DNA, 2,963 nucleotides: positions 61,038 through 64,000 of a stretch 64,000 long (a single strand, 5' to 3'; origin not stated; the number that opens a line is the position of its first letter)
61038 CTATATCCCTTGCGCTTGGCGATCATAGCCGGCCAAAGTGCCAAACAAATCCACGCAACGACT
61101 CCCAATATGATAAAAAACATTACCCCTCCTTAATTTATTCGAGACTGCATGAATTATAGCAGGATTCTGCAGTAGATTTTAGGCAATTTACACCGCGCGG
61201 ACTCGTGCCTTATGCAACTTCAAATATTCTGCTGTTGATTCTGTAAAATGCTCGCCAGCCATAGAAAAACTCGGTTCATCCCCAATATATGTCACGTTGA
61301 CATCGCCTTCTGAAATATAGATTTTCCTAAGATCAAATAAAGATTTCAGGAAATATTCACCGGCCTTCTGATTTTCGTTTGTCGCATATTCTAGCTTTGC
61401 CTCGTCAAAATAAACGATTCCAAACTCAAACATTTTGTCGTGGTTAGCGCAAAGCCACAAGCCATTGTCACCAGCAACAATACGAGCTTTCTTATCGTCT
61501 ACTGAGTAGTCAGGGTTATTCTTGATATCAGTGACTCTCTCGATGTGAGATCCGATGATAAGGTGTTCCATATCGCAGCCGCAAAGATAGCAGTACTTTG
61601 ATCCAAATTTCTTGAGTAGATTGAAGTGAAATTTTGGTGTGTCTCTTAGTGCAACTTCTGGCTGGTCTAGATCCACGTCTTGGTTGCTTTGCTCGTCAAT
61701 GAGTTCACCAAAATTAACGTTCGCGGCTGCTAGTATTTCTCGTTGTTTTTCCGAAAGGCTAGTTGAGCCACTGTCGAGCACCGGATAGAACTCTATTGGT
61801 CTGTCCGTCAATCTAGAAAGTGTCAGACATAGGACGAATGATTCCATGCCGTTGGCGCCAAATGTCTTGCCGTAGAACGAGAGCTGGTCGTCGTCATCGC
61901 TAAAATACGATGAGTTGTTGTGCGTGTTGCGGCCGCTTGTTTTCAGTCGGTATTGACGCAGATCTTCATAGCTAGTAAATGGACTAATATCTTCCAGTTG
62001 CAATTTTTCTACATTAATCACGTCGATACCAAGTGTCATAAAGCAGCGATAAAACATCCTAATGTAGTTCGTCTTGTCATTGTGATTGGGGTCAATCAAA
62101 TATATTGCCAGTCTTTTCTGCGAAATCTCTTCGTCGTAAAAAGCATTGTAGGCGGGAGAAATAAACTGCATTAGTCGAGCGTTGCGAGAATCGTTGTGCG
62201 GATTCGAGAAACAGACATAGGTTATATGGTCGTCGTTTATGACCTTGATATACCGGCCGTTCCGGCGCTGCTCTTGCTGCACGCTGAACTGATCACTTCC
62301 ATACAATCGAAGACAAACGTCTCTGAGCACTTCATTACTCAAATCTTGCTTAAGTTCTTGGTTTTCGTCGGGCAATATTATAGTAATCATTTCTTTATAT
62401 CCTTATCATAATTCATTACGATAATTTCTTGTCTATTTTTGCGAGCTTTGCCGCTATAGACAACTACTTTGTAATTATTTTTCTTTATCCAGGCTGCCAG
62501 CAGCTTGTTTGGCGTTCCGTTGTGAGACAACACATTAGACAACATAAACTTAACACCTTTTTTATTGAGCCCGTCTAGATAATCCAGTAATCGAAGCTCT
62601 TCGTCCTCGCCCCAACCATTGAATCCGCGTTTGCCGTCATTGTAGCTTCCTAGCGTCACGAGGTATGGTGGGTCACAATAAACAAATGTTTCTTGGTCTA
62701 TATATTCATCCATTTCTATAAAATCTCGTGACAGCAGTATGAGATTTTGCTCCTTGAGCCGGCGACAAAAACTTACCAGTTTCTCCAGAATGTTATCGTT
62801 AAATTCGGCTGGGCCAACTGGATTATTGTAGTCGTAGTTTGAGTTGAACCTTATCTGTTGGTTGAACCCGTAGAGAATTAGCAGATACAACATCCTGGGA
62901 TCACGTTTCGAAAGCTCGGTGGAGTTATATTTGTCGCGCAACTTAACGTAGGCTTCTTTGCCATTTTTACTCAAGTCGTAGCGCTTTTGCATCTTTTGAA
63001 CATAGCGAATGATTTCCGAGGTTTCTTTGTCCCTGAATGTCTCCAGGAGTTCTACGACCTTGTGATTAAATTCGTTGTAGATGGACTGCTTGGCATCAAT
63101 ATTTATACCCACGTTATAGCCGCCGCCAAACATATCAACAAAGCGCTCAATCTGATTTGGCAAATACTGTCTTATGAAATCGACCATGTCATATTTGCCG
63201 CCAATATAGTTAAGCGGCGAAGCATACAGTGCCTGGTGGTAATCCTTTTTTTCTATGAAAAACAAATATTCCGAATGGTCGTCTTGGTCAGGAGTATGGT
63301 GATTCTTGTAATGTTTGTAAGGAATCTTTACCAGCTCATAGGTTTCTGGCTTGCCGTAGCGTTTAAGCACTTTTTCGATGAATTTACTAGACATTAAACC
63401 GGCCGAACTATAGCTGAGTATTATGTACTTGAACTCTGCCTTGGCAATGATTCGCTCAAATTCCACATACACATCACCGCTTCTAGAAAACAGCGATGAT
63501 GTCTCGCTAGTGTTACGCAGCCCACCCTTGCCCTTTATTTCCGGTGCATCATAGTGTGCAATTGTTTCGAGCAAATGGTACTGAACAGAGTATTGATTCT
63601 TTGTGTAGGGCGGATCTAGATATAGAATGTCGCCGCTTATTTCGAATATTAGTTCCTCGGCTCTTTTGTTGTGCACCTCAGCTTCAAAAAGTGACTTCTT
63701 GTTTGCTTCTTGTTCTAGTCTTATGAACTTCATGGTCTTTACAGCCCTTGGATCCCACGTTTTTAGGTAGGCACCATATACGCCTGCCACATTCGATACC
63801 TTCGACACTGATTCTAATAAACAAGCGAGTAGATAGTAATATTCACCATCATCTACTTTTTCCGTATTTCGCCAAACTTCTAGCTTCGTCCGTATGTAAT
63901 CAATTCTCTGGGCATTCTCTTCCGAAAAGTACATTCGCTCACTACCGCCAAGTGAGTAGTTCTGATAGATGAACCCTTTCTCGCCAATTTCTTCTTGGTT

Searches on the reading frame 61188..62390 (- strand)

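Call 74: search_protein_families(library=pfam, proteins=[window:61188-62390:-], max_evalue=0.0001)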
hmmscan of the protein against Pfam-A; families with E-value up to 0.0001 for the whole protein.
window:61188-62390:- (400 aa): 1 family
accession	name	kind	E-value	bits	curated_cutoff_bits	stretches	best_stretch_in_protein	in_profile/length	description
PF13391.12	HNH_2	-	1.2e-05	25.4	21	1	267-329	1-66/66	HNH endonuclease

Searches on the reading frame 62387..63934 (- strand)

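Call 74: search_protein_families(library=pfam, proteins=[window:62387-63934:-], max_evalue=0.0001)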
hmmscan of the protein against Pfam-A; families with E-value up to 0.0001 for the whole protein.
window:62387-63934:- (515 aa): 1 family
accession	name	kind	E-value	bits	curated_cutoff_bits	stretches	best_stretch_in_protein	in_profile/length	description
PF02086.21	MethyltransfD12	-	2.9e-49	168.5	22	2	243-489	1-245/253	D12 class N6 adenine-specific DNA methyltransferase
